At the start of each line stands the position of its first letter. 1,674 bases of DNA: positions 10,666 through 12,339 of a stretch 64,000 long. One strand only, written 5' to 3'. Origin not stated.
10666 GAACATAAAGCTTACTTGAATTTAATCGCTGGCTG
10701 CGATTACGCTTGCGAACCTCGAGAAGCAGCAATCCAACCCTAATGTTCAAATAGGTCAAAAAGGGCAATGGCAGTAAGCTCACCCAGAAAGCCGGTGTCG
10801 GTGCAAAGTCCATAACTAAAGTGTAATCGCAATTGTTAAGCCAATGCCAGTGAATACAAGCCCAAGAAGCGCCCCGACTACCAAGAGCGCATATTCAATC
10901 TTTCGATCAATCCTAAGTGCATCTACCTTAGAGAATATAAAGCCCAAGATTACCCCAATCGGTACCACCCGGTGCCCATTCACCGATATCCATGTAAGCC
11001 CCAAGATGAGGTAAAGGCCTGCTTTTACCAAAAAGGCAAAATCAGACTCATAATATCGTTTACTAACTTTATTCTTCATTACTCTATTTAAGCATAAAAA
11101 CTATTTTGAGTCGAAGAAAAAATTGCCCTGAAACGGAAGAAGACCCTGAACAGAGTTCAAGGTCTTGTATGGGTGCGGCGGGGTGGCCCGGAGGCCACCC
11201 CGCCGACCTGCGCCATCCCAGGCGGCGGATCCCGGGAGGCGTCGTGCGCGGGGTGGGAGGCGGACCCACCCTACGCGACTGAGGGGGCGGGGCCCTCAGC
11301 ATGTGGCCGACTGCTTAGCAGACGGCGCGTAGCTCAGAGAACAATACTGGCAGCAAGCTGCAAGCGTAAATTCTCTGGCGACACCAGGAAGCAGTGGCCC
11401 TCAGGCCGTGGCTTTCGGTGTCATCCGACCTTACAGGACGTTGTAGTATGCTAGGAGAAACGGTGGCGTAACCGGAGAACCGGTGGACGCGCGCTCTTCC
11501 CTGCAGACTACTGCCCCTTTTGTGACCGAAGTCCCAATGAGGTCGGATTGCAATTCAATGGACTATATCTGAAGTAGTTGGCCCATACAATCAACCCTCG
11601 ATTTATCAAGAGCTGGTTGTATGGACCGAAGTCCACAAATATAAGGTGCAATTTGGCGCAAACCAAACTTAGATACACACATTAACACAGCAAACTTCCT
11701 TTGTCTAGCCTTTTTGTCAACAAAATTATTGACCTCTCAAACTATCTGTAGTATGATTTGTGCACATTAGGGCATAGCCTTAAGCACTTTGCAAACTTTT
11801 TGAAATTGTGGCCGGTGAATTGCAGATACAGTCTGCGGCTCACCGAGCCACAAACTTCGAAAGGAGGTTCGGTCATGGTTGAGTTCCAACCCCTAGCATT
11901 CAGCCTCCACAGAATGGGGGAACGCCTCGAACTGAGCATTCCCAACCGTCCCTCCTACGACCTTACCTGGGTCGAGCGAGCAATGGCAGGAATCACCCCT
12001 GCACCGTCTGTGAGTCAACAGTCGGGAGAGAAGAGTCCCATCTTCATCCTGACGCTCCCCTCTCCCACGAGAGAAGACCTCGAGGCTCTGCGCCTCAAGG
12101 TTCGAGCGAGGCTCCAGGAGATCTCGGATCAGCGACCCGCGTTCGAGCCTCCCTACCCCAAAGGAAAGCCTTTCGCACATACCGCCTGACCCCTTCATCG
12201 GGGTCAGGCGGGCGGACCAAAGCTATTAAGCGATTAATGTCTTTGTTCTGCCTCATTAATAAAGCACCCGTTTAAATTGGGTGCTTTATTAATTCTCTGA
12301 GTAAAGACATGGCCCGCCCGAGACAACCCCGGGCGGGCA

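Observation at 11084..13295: A 2.2-kb foreign insert, part of a 3.05-kb gap, splits the normally invariant rpsJ|rplC junction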

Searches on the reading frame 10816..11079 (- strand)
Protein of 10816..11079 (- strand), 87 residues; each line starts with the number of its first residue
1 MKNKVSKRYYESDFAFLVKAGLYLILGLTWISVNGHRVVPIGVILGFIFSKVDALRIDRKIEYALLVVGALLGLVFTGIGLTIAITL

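Call 7: search_protein_families(library=pfam, proteins=[window:10816-11079:-], max_evalue=1)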
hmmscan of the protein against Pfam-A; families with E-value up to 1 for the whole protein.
window:10816-11079:- (87 aa): 0 families

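Call 37: find_homologous_proteins(query=window:10816-11079:-)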
Query window:10816-11079:- (87 aa): 29 proteins with E <= 0.001 among 47 candidates.
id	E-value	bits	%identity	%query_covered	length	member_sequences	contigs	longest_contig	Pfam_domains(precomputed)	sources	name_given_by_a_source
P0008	7.2e-42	159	89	100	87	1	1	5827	-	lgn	-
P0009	2.8e-41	157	91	94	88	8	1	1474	-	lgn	-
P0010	2.9e-40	154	89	93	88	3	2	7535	-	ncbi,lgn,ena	-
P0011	1.8e-39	151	84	100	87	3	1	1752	-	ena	-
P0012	7.0e-39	149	83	100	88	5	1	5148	-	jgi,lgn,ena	jgi:hypothetical protein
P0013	2.3e-35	138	82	90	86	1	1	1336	-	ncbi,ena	-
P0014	9.5e-27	111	63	71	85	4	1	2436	-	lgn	-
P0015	1.7e-26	110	64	95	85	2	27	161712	-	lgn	-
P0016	6.3e-26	108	65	71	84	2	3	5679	-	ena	-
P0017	1.0e-25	107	66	71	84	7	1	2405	-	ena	-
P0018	1.2e-25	107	63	71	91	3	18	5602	-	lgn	-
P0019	6.6e-25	105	65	71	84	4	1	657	-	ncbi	-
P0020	7.8e-25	104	63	71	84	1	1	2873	-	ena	-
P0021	9.4e-25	104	67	94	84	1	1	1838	-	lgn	-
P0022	1.1e-24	104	69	83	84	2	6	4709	-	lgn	-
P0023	1.9e-24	103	60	71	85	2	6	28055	-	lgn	-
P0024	2.1e-24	103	65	72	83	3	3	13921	-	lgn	-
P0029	1.2e-23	101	62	98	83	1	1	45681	-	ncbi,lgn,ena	-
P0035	2.0e-21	94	59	98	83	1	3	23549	-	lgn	-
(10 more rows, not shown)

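Call 39: find_encoding_contigs(protein=P0015, flank=4000, max_places=3)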
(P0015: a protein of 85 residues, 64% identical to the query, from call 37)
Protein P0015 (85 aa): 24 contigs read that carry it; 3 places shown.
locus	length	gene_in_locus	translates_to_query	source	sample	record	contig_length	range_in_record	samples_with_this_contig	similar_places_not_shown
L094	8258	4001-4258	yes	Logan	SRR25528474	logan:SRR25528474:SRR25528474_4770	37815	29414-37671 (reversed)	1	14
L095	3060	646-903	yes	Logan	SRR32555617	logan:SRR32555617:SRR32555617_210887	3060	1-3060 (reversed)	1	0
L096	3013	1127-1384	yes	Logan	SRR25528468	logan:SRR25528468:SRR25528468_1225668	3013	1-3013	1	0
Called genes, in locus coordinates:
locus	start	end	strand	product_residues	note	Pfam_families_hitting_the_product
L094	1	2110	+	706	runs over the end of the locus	PF00009:GTP_EFTU, PF22042:EF-G_D2, PF03144:GTP_EFTU_D2, PF14492:EFG_III, PF16658:RF3_C (weak), PF03764:EFG_IV, PF00679:EFG_C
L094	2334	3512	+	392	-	PF00009:GTP_EFTU, PF03144:GTP_EFTU_D2, PF03143:GTP_EFTU_D3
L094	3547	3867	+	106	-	PF00338:Ribosomal_S10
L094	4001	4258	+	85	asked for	-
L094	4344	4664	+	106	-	-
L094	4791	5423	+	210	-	PF00297:Ribosomal_L3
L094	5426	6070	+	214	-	PF00573:Ribosomal_L4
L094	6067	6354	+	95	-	PF00276:Ribosomal_L23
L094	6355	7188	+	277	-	PF00181:Ribosomal_L2_N, PF03947:Ribosomal_L2_C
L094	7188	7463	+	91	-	PF00203:Ribosomal_S19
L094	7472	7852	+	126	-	PF00237:Ribosomal_L22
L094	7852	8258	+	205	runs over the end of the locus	PF07650:KH_2, PF13083:KH_KhpA-B (faint), PF00189:Ribosomal_S3_C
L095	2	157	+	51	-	?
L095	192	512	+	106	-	PF00338:Ribosomal_S10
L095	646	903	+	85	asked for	-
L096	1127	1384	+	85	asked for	-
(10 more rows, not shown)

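Call 40: find_encoding_contigs(protein=P0029, flank=4000, max_places=2)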
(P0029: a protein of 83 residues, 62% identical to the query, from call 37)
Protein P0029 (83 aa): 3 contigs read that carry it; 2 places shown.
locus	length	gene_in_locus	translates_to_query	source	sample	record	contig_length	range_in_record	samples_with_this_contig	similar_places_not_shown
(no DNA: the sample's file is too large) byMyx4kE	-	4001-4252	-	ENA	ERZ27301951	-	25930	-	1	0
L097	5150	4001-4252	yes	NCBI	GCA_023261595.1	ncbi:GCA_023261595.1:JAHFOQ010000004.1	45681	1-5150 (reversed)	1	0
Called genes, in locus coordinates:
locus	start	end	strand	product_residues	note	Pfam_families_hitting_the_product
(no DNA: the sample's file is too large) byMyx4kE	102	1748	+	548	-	PF00005:ABC_tran, PF02463:SMC_N (faint), PF03193:RsgA_GTPase (faint), PF13476:AAA_23 (faint), PF13555:AAA_29 (faint), PF01926:MMR_HSR1 (faint), PF00005:ABC_tran, PF13304:AAA_21 (weak), +1 more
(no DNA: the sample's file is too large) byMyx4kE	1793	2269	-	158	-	-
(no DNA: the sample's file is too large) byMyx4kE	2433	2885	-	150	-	-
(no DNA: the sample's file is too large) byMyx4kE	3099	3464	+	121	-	PF09685:MamF_MmsF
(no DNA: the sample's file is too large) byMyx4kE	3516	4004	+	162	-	-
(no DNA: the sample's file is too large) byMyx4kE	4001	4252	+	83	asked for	-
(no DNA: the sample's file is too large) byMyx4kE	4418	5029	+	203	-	PF00297:Ribosomal_L3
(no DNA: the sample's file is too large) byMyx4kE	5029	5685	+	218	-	PF00573:Ribosomal_L4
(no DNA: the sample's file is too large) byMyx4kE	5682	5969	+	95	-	PF00276:Ribosomal_L23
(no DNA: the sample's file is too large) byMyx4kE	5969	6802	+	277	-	PF00181:Ribosomal_L2_N, PF03947:Ribosomal_L2_C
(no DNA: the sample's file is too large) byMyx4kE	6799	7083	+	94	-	PF00203:Ribosomal_S19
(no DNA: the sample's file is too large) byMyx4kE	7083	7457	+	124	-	PF00237:Ribosomal_L22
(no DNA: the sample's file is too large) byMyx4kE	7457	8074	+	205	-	PF07650:KH_2, PF00189:Ribosomal_S3_C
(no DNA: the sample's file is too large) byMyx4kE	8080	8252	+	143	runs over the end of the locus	PF00252:Ribosomal_L16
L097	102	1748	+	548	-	PF00005:ABC_tran, PF02463:SMC_N (faint), PF03193:RsgA_GTPase (faint), PF13476:AAA_23 (faint), PF13555:AAA_29 (faint), PF01926:MMR_HSR1 (faint), PF00005:ABC_tran, PF13304:AAA_21 (weak), +1 more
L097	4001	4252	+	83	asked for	-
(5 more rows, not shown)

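Call 41: find_encoding_contigs(protein=P0023, flank=4000, max_places=2)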
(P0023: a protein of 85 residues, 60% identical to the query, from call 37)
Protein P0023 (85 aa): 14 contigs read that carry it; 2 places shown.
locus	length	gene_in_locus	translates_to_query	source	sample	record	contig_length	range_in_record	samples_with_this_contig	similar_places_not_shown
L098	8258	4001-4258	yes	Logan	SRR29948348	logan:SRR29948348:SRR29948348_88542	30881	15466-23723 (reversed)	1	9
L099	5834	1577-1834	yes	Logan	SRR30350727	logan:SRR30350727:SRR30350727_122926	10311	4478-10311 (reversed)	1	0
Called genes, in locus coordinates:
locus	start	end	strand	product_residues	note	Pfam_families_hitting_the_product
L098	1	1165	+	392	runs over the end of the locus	PF00009:GTP_EFTU, PF03144:GTP_EFTU_D2, PF03143:GTP_EFTU_D3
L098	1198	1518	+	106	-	PF00338:Ribosomal_S10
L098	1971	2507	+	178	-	PF13302:Acetyltransf_3, PF00583:Acetyltransf_1 (weak)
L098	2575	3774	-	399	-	PF00270:DEAD, PF04851:ResIII (weak), PF22590:Cas3-like_C_2 (faint), PF00271:Helicase_C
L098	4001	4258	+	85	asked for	-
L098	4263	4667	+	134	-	-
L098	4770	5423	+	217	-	PF00297:Ribosomal_L3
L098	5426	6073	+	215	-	PF00573:Ribosomal_L4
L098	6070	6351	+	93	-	PF00276:Ribosomal_L23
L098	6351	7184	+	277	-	PF00181:Ribosomal_L2_N, PF03947:Ribosomal_L2_C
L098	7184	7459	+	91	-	PF00203:Ribosomal_S19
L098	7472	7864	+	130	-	PF00237:Ribosomal_L22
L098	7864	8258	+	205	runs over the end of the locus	PF07650:KH_2, PF13083:KH_KhpA-B (faint), PF00189:Ribosomal_S3_C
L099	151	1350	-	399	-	PF00270:DEAD, PF04851:ResIII (weak), PF00271:Helicase_C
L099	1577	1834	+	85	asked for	-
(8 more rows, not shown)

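Call 42: find_encoding_contigs(protein=P0035, flank=4000, max_places=2)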
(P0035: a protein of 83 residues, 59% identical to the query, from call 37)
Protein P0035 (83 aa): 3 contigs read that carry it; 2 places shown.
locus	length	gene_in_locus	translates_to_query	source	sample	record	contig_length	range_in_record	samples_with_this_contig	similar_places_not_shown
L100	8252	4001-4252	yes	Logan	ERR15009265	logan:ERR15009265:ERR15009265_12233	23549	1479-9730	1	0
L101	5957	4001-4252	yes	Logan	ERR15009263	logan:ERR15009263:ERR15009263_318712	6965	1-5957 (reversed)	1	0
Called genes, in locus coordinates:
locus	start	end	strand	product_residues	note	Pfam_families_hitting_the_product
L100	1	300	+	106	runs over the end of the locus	PF00338:Ribosomal_S10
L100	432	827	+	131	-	-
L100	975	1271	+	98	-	PF13031:DUF3892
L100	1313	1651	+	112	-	-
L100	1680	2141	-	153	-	-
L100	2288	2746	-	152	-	-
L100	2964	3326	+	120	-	PF09685:MamF_MmsF (weak)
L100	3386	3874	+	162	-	-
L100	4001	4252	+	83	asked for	-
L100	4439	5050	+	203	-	PF00297:Ribosomal_L3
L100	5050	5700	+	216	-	PF00573:Ribosomal_L4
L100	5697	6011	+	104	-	-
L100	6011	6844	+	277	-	PF00181:Ribosomal_L2_N, PF03947:Ribosomal_L2_C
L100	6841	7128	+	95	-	PF00203:Ribosomal_S19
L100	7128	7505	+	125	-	PF00237:Ribosomal_L22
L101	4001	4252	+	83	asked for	-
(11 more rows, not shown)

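Call 46: search_protein_families(library=phrogs, proteins=[window:10816-11079:-], max_evalue=1)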
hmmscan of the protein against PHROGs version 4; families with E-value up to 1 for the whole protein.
window:10816-11079:- (87 aa): 0 families

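Call 47: search_protein_families(library=padloc, proteins=[window:10816-11079:-], max_evalue=1)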
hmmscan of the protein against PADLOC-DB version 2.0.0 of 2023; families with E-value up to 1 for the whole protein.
window:10816-11079:- (87 aa): 0 families

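Call 48: search_protein_families(library=ncbifam, proteins=[window:10816-11079:-], max_evalue=1)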
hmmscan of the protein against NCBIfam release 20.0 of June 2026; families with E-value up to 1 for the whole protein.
window:10816-11079:- (87 aa): 0 families

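Call 56: find_encoding_contigs(protein=P0008, flank=5000, max_places=2)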
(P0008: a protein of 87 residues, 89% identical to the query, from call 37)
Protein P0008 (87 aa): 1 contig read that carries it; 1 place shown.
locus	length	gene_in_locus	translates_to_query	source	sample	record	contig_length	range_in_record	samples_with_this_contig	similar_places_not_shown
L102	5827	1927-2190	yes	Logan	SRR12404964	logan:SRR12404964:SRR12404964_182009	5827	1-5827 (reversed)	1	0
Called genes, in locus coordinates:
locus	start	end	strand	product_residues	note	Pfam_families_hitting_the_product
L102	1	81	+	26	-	?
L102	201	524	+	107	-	-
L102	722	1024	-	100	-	-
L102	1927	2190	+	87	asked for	-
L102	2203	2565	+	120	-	-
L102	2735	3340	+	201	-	PF00297:Ribosomal_L3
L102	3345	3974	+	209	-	PF00573:Ribosomal_L4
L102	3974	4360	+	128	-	PF00276:Ribosomal_L23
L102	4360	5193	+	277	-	PF00181:Ribosomal_L2_N, PF03947:Ribosomal_L2_C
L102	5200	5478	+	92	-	PF00203:Ribosomal_S19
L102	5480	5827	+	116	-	?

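Call 57: find_encoding_contigs(protein=P0010, flank=5000, max_places=2)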
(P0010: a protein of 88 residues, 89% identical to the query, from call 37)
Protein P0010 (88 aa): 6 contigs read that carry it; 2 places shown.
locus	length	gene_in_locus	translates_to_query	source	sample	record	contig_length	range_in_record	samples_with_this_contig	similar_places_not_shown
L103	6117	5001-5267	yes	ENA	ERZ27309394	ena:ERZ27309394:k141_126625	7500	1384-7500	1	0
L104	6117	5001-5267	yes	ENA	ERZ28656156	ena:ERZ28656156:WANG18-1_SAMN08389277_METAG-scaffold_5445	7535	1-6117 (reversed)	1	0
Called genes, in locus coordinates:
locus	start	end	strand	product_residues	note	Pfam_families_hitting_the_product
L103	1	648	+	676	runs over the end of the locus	?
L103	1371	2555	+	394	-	PF00009:GTP_EFTU, PF03144:GTP_EFTU_D2, PF03143:GTP_EFTU_D3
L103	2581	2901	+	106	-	PF00338:Ribosomal_S10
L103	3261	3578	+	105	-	-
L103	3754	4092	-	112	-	-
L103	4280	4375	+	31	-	-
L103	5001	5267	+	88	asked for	-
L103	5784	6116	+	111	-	?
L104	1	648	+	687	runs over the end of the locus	?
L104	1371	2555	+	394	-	PF00009:GTP_EFTU, PF03144:GTP_EFTU_D2, PF03143:GTP_EFTU_D3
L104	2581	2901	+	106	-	PF00338:Ribosomal_S10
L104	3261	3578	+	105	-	-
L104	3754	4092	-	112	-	-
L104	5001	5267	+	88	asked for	-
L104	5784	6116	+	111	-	?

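Call 58: find_encoding_contigs(protein=P0012, flank=5000, max_places=2)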
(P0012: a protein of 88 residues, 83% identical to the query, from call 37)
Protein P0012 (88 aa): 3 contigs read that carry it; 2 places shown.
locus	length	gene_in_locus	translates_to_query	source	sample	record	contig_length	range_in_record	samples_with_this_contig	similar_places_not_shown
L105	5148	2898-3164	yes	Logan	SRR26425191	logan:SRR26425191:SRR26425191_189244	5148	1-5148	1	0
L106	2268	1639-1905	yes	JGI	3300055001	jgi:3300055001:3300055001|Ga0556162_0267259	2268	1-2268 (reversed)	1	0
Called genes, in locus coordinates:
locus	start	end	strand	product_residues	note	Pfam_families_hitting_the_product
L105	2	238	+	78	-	?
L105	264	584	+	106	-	PF00338:Ribosomal_S10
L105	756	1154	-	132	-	-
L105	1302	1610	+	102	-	-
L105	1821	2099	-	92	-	-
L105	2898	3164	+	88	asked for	-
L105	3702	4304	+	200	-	PF00297:Ribosomal_L3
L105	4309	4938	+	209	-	PF00573:Ribosomal_L4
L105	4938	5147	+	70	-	?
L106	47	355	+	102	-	-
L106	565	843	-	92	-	-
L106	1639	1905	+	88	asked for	-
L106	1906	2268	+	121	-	?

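Call 99: find_encoding_contigs(protein=P0022, flank=4000, max_places=2)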
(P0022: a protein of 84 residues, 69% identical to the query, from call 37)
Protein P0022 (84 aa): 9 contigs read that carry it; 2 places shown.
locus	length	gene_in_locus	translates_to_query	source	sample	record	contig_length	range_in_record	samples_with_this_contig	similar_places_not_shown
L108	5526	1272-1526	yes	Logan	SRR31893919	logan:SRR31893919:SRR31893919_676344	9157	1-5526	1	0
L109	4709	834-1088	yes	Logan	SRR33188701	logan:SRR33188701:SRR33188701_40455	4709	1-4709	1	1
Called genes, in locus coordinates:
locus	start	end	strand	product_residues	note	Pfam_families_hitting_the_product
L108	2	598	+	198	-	?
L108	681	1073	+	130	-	PF09685:MamF_MmsF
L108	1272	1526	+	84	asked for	-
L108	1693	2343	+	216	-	PF00297:Ribosomal_L3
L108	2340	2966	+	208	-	PF00573:Ribosomal_L4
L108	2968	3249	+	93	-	PF00276:Ribosomal_L23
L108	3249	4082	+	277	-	PF00181:Ribosomal_L2_N, PF03947:Ribosomal_L2_C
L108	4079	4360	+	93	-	PF00203:Ribosomal_S19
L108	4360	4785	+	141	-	PF00237:Ribosomal_L22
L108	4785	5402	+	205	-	PF07650:KH_2, PF05316:VAR1 (faint), PF00189:Ribosomal_S3_C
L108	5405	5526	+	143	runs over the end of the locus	PF00252:Ribosomal_L16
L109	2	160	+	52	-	?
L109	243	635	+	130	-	PF09685:MamF_MmsF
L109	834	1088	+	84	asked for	-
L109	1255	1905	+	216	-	PF00297:Ribosomal_L3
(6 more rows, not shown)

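Call 100: find_encoding_contigs(protein=P0024, flank=4000, max_places=2)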
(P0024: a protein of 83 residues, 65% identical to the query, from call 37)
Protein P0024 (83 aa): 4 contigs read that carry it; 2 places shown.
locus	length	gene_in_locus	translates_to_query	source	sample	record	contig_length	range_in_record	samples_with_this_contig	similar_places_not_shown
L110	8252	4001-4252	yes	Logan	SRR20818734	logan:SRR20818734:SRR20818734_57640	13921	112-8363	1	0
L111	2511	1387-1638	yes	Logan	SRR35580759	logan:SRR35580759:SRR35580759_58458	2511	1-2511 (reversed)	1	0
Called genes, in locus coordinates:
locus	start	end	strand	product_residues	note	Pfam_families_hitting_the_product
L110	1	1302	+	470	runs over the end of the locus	?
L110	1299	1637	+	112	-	PF04266:ASCH (weak)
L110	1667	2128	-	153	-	-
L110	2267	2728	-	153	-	-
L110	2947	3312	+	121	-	PF09685:MamF_MmsF (weak)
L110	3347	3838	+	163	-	-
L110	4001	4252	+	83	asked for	-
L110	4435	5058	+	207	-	PF00297:Ribosomal_L3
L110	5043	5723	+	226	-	PF00573:Ribosomal_L4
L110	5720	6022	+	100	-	PF00276:Ribosomal_L23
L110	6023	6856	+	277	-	PF00181:Ribosomal_L2_N, PF03947:Ribosomal_L2_C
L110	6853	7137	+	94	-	PF00203:Ribosomal_S19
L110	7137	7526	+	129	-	PF00237:Ribosomal_L22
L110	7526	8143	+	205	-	PF07650:KH_2, PF00189:Ribosomal_S3_C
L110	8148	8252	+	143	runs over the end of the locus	PF00252:Ribosomal_L16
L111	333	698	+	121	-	PF09685:MamF_MmsF (weak)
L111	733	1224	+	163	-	-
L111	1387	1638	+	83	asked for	-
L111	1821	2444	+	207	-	PF00297:Ribosomal_L3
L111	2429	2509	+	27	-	?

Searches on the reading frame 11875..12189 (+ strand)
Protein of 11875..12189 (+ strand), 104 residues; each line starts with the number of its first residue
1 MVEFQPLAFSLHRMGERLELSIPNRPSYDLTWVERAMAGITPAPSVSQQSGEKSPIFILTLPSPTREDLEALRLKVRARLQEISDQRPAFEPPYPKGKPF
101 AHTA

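Call 7: search_protein_families(library=pfam, proteins=[window:11875-12189:+], max_evalue=1)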
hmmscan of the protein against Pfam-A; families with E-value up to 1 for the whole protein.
window:11875-12189:+ (104 aa): 0 families

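Call 24: find_homologous_proteins(query=window:11875-12189:+)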
Query window:11875-12189:+ (104 aa): 3 proteins with E <= 0.001 among 7 candidates.
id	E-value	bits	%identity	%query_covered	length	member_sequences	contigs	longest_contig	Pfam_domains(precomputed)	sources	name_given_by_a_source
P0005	5.7e-62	224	100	100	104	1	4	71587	-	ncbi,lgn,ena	-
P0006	2.5e-43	164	87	88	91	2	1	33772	-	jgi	jgi:hypothetical protein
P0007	6.4e-33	131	63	100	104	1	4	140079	-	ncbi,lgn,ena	-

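Call 46: search_protein_families(library=phrogs, proteins=[window:11875-12189:+], max_evalue=1)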
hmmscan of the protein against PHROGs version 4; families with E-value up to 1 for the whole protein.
window:11875-12189:+ (104 aa): 0 families

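Call 47: search_protein_families(library=padloc, proteins=[window:11875-12189:+], max_evalue=1)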
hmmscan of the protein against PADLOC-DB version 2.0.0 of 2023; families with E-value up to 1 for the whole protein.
window:11875-12189:+ (104 aa): 0 families

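Call 48: search_protein_families(library=ncbifam, proteins=[window:11875-12189:+], max_evalue=1)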
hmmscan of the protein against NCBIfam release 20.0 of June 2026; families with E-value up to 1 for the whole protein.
window:11875-12189:+ (104 aa): 0 families

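Call 63: predict_structure(alignment_id=A3)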
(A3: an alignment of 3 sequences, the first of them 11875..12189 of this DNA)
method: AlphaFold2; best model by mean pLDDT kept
length: 104 residues; sequences in the alignment: 3
mean_pLDDT: 71.8   pTM: 0.55
mean pLDDT of the five models: 71.8, 71.7, 71.5, 67.9, 66.1
residues with pLDDT >= 90: 0; 70-90: 67; 50-70: 19; < 50: 18
segments of 3 or more residues with pLDDT < 50: 1-5, 90-95, 101-104
pLDDT, mean of each block of 10 residues (from residue 1): 52 83 70 84 84 79 82 85 62 48 44
secondary structure, 60 per line:
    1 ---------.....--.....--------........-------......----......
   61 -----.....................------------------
elements in order: E10-14 E17-21 H30-37 E45-50 E55-60 H66-86
